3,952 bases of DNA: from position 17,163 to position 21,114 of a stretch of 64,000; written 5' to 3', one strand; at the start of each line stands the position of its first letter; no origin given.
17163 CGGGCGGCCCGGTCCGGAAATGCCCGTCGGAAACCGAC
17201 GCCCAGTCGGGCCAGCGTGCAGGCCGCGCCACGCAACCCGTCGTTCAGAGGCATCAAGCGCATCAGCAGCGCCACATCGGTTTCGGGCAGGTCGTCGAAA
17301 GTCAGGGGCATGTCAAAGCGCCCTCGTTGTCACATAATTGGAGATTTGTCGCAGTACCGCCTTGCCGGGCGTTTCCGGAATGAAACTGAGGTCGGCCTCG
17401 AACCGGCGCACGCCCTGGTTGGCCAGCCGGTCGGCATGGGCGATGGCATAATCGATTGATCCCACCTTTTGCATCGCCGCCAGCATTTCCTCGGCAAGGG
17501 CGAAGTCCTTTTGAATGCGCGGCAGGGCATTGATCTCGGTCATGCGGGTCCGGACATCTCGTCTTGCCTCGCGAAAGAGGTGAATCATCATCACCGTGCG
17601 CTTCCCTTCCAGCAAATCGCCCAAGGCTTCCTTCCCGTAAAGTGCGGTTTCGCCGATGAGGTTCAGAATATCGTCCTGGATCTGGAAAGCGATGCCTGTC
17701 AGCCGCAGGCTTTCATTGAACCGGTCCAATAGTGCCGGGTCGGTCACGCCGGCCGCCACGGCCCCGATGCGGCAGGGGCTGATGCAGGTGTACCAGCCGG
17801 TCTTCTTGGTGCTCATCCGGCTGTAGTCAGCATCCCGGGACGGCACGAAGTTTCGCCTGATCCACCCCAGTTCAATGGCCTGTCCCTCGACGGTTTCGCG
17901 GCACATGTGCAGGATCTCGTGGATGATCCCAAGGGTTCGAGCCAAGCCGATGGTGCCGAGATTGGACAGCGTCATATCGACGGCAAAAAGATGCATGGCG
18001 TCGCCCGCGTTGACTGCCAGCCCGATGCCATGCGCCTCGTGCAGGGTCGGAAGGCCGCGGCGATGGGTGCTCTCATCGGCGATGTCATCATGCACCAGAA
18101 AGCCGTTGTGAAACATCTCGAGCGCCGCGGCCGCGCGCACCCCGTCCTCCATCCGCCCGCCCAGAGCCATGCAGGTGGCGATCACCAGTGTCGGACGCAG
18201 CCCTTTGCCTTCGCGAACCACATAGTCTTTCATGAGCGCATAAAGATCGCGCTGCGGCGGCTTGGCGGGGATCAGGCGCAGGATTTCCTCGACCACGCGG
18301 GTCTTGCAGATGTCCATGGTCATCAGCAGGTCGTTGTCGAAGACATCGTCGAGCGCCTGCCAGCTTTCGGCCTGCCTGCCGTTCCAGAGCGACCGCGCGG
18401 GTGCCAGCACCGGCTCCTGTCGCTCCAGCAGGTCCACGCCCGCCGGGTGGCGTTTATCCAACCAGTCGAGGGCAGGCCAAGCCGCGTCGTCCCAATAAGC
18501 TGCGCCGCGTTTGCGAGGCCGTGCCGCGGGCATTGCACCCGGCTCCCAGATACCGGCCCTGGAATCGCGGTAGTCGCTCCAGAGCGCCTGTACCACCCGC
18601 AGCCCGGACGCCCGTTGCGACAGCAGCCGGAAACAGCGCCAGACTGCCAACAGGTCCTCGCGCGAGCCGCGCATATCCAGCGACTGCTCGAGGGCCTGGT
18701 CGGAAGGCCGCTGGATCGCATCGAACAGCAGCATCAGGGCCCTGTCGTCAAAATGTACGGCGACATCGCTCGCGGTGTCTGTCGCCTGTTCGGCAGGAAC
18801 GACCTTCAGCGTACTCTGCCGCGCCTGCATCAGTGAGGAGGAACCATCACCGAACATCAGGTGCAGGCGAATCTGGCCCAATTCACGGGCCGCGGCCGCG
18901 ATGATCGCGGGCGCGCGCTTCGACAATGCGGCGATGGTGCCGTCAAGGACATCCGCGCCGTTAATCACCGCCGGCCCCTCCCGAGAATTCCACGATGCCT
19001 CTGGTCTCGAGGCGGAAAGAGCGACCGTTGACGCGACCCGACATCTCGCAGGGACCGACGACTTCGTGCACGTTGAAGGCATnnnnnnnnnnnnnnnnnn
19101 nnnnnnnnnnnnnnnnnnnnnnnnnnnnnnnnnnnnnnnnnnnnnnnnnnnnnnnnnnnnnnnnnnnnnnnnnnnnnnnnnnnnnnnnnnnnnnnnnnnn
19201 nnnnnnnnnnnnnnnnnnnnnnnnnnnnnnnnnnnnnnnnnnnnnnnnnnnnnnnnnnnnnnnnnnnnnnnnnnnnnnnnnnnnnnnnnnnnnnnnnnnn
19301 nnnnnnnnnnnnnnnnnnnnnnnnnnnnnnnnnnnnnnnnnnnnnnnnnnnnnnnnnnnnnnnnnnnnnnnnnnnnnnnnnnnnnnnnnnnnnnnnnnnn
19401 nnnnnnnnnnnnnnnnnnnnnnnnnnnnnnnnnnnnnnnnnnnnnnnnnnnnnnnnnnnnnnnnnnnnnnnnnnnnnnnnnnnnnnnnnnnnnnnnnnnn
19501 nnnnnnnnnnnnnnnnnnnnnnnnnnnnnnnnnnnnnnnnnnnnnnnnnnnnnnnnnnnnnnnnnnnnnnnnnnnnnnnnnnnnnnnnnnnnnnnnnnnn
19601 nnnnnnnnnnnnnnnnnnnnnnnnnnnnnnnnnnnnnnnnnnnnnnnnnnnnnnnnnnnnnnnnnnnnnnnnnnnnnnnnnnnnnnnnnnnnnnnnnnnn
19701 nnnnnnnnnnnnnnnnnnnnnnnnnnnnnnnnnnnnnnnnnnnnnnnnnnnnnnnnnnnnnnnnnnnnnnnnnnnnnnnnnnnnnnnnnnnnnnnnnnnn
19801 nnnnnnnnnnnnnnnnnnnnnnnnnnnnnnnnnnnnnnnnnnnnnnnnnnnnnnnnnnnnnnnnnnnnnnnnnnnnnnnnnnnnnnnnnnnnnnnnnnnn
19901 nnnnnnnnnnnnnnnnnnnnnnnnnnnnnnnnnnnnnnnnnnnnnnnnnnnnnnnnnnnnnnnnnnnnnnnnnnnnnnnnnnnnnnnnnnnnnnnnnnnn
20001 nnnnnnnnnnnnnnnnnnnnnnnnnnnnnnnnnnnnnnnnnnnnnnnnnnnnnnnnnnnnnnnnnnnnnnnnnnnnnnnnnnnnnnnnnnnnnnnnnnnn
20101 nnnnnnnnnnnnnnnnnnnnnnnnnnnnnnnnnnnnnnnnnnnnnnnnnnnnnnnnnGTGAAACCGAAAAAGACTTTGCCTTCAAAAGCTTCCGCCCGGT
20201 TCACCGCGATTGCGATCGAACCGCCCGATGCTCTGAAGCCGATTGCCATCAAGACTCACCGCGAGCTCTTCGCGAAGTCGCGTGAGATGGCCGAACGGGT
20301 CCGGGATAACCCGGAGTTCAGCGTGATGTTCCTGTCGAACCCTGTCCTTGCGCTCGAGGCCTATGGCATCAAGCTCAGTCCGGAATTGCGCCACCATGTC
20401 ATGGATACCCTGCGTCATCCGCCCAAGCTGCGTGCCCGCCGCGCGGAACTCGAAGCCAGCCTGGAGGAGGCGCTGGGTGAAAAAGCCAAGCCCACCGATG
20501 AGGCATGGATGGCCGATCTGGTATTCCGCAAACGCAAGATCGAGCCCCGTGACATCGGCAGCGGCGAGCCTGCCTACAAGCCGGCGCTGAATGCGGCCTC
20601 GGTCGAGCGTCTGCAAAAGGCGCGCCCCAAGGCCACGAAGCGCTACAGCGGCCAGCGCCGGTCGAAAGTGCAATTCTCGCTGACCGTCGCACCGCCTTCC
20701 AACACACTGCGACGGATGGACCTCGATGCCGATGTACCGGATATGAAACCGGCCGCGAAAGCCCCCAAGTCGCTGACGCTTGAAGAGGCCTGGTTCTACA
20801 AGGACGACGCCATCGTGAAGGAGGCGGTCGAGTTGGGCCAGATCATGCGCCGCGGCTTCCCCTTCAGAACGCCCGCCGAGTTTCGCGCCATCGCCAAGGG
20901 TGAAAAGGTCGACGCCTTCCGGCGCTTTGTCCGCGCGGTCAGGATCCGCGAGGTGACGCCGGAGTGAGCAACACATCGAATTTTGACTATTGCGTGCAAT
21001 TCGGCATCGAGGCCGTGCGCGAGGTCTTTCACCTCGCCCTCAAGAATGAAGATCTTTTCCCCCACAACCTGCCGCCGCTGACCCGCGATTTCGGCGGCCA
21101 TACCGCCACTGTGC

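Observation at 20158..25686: Six-gene operon of proteins with no recognisable family (best candidate for an undescribed system)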

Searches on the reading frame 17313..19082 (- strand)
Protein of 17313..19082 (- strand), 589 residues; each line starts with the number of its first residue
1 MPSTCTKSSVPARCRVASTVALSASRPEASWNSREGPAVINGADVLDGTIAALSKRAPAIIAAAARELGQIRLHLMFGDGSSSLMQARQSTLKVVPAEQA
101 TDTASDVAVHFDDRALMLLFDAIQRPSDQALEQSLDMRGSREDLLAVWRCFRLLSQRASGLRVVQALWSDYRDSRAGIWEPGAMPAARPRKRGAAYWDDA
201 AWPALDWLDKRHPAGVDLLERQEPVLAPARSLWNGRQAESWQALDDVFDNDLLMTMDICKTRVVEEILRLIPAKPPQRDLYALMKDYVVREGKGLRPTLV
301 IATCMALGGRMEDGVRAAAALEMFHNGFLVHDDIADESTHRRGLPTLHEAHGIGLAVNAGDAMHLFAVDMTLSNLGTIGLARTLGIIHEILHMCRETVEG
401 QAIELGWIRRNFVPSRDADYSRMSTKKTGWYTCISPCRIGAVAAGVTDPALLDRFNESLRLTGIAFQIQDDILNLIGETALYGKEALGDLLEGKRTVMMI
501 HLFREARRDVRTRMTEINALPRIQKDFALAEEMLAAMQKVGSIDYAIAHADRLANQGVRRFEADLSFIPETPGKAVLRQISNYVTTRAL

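Call 3: search_protein_families(library=pfam, proteins=[window:17313-19082:-], max_evalue=1)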
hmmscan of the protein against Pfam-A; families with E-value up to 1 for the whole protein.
window:17313-19082:- (589 aa): 1 family
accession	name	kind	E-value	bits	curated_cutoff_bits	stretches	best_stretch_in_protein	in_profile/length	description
PF00348.22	polyprenyl_synt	-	2.4e-53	181.4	27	1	280-518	4-234/251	Polyprenyl synthetase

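Call 4: search_protein_families(library=ncbifam, proteins=[window:17313-19082:-], max_evalue=1)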
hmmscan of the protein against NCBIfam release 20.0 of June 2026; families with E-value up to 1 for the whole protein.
window:17313-19082:- (589 aa): 17 families
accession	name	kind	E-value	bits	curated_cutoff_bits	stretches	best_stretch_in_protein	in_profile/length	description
NF040698.1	IdsA_Meth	equivalog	1.9e-51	175.2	468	1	260-587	11-326/328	short chain isoprenyl diphosphate synthase IdsA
NF041169.1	f2_encap_cargo4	exception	4.4e-49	167.5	450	1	290-587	48-332/334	family 2 encapsulin nanocompartment cargo protein polyprenyl transferase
NF041003.1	GGPP_syn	equivalog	2.5e-43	148.4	500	1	277-587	25-324/326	geranylgeranyl diphosphate synthase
NF045485.1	FPPsyn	subfamily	2.8e-32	112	275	1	260-518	5-263/288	farnesyl diphosphate synthase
NF040789.2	gerfarn_diphsyn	equivalog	3.5e-32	111.9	560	1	312-587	82-343/345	geranylfarnesyl diphosphate synthase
NF045549.1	GGPPsyn_IdsB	equivalog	6.5e-29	101.1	475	1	291-502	64-268/346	geranylgeranyl diphosphate synthase IdsB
TIGR02748.1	GerC3_HepT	equivalog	1.1e-26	93.7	456.55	1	291-587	42-317/319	heptaprenyl diphosphate synthase component II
NF045685.1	GGPPSynCrtE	equivalog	1.2e-26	93.4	460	1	260-515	11-265/293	geranylgeranyl diphosphate synthase CrtE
TIGR02749.1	prenyl_cyano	equivalog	7.5e-26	90.9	383.2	1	262-587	16-320/322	solanesyl diphosphate synthase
NF007877.0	PRK10581.1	equivalog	1.2e-25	90.3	321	1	254-516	5-269/299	(2E,6E)-farnesyl diphosphate synthase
NF042416.1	GFPPS_Mycobact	equivalog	1.4e-23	83.5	600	2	423-562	188-326/350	bifunctional (2E,6E)-farnesyl/geranyl diphosphate synthase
NF008140.0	PRK10888.1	equivalog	2.9e-22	79.4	412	1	287-580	38-314/323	octaprenyl diphosphate synthase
NF042417.1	NPPPS_Mycobact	equivalog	5.3e-22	78.3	600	1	291-587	55-333/335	nonaprenyl/(2E,6E)-farnesyl/geranylgeranyl diphosphat synthase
NF045628.1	HxpDPsynlarge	equivalog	3.6e-20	72.2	500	1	289-587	32-309/311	hexaprenyl-diphosphate synthase large subunit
NF040627.1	GFPS_Meth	equivalog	7.6e-17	61.7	600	1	286-476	33-211/285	geranylfarnesyl diphosphate synthase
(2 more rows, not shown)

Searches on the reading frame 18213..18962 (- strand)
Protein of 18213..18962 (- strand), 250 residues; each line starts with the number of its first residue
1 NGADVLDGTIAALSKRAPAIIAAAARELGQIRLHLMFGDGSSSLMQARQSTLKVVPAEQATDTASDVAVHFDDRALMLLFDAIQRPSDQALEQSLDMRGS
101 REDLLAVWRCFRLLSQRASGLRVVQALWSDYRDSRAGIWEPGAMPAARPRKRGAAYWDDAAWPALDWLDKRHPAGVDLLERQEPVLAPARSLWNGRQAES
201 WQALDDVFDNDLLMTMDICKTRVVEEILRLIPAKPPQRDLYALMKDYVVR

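Call 64: search_protein_families(library=pfam, alignment_id=A10, max_evalue=1)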
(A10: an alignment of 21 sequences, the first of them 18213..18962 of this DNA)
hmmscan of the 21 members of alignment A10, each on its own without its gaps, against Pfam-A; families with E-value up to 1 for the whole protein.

A. member 1, window:18213-18962:- (250 aa): 0 families

B. families by the number of members that match (of 21 scanned): 3 families
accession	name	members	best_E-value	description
PF15016.13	C5orf34_C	1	0.099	C5orf34 C-terminal domain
PF14864.11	Alkyl_sulf_C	1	0.15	Alkyl sulfatase C-terminal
PF02036.22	SCP2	1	0.21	SCP-2 sterol transfer family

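Call 65: search_solved_structures(query=A10, max_evalue=10, show_alignments=2)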
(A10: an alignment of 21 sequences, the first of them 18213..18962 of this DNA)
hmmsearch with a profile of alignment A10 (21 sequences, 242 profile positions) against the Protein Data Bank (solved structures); distinct sequences matched with E-value up to 10: 1.
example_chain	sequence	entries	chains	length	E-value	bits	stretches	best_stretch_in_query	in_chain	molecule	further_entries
8g2z_1B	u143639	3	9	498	1.2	11.6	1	124-170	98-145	RIB57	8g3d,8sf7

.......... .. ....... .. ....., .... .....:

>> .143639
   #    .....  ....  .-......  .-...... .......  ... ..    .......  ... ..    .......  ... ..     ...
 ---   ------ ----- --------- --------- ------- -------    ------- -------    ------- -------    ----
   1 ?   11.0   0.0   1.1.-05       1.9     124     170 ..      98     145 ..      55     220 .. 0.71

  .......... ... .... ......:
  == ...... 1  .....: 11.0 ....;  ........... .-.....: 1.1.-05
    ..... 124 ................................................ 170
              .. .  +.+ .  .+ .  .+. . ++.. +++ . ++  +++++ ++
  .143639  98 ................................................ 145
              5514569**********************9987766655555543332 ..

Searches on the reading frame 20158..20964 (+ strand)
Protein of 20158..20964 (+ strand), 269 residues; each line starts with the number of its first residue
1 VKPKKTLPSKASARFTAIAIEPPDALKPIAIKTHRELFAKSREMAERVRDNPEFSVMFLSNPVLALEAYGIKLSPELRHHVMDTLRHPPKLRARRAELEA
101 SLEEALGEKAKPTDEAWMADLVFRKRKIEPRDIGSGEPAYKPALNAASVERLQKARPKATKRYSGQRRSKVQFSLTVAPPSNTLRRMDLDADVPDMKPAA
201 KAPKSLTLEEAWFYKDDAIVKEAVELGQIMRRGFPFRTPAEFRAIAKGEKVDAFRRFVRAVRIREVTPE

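Call 3: search_protein_families(library=pfam, proteins=[window:20158-20964:+], max_evalue=1)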
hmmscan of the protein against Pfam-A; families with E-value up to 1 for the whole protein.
window:20158-20964:+ (269 aa): 0 families

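Call 4: search_protein_families(library=ncbifam, proteins=[window:20158-20964:+], max_evalue=1)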
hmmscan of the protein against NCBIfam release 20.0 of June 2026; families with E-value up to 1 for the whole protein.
window:20158-20964:+ (269 aa): 1 family
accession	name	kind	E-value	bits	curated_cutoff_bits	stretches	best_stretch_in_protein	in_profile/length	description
NF038399.1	NH_RiPP_Os17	domain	0.15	12.2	40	1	52-76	14-38/63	Os1348 family NHLP clan protein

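Call 5: search_protein_families(library=padloc, proteins=[window:20158-20964:+], max_evalue=1)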
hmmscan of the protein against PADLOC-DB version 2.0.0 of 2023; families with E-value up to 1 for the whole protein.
window:20158-20964:+ (269 aa): 0 families

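Call 6: search_protein_families(library=phrogs, proteins=[window:20158-20964:+], max_evalue=1)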
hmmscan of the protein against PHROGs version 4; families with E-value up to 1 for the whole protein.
window:20158-20964:+ (269 aa): 0 families

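Call 46: search_solved_structures(query=A6, max_evalue=10)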
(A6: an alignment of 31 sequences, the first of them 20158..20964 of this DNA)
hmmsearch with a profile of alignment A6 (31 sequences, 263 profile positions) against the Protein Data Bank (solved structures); distinct sequences matched with E-value up to 10: 1.
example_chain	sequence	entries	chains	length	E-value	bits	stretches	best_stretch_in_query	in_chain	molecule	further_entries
6onw_A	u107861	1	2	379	1.8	11.1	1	192-234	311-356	Sel1 repeat protein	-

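Call 82: search_protein_families(library=ncbifam, alignment_id=A6, max_evalue=1)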
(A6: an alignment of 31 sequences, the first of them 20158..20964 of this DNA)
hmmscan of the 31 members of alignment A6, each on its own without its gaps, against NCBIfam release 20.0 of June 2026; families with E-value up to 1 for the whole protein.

A. member 1, window:20158-20964:+ (269 aa): 1 family
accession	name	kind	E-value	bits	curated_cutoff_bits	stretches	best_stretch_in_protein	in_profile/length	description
NF038399.1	NH_RiPP_Os17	domain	0.15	12.2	40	1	52-76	14-38/63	Os1348 family NHLP clan protein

B. families by the number of members that match (of 31 scanned): 5 families
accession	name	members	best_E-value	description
NF038399.1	NH_RiPP_Os17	6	0.00098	Os1348 family NHLP clan protein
TIGR03793.1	leader_NHLP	4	0.037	NHLP leader peptide family RiPP precursor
TIGR04509.1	mod_pep_NH_fam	3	0.0065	NHLP-related RiPP peptide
NF038187.1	FadE_coli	1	0.042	acyl-CoA dehydrogenase FadE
NF006140.0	PRK08290.1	1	0.08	enoyl-CoA hydratase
